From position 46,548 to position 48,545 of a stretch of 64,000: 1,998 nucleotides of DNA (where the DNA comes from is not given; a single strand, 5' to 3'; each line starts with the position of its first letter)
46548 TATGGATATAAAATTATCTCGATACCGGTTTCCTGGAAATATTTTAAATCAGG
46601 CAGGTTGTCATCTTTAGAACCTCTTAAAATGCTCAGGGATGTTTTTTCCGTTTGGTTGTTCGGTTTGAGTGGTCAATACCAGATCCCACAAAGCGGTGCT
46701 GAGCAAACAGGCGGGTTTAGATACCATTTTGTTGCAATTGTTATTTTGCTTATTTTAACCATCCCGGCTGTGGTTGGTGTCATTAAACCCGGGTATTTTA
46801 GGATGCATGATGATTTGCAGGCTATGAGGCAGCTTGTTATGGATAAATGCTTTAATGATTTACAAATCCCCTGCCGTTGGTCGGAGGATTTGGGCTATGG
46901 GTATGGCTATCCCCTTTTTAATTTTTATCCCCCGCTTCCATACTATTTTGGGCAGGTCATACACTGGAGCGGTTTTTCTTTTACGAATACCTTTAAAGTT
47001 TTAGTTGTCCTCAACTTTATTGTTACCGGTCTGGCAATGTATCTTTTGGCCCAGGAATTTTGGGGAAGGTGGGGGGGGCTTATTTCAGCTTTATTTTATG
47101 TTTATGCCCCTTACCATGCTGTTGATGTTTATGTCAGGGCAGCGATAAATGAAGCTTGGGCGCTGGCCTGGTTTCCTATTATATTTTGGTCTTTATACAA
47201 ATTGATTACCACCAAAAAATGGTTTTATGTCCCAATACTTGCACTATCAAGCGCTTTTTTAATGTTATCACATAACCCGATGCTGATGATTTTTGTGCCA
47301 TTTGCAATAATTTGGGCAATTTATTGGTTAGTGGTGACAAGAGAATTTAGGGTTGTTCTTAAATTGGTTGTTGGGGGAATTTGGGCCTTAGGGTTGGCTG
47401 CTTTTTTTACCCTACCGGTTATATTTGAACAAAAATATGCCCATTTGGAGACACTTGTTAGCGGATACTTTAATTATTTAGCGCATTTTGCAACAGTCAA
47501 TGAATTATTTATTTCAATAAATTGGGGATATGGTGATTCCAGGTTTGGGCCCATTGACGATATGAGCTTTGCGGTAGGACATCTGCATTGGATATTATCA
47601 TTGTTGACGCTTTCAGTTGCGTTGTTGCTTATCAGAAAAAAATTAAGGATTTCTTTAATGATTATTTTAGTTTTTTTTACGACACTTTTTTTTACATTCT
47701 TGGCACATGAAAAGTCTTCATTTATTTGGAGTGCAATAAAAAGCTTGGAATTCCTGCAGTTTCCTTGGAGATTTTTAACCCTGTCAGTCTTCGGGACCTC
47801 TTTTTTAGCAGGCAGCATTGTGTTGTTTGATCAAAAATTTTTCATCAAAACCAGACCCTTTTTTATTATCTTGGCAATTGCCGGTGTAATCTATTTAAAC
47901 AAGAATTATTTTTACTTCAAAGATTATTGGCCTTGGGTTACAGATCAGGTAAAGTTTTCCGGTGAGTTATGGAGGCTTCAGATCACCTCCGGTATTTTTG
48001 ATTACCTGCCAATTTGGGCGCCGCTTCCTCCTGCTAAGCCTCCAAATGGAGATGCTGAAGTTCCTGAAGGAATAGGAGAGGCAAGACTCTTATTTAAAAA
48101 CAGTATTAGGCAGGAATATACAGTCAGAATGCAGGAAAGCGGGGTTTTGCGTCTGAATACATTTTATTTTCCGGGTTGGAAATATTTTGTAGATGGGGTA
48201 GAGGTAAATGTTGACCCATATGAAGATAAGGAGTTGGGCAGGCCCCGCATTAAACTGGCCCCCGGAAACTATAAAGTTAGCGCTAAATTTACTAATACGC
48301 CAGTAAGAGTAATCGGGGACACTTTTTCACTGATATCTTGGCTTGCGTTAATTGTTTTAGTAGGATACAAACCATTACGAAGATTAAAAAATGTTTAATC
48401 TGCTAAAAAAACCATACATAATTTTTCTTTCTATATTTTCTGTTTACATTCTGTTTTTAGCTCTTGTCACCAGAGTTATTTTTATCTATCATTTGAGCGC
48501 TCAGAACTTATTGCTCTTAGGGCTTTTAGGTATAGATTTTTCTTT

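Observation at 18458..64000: Massively expanded GtrB/DPM1-like GT2 + PMT/ArnT-like GT-C module array (>=9 GT39-like paralogs, 2 YfhO-like including a GT2-YfhO fusion) in one 45-kb co-directional block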

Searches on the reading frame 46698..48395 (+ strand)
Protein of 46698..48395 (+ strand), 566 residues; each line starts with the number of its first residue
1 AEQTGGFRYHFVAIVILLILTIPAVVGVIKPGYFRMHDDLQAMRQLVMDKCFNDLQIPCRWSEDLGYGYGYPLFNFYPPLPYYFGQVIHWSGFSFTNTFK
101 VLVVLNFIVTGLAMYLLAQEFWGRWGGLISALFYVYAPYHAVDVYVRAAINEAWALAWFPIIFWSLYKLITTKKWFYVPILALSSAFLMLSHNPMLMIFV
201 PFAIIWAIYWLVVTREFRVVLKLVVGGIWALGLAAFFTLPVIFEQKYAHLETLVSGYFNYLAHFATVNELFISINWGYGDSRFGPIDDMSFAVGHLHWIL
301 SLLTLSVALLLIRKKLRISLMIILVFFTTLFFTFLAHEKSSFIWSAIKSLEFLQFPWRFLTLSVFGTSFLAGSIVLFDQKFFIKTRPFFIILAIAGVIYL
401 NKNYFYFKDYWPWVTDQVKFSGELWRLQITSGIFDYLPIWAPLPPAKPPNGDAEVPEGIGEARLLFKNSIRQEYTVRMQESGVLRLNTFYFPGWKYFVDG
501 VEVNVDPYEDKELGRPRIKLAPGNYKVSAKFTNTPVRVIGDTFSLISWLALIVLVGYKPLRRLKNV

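Call 24: search_solved_structures(query=window:46698-48395:+, max_evalue=1)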
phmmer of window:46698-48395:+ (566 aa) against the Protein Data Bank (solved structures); distinct sequences matched with E-value up to 1: 0.
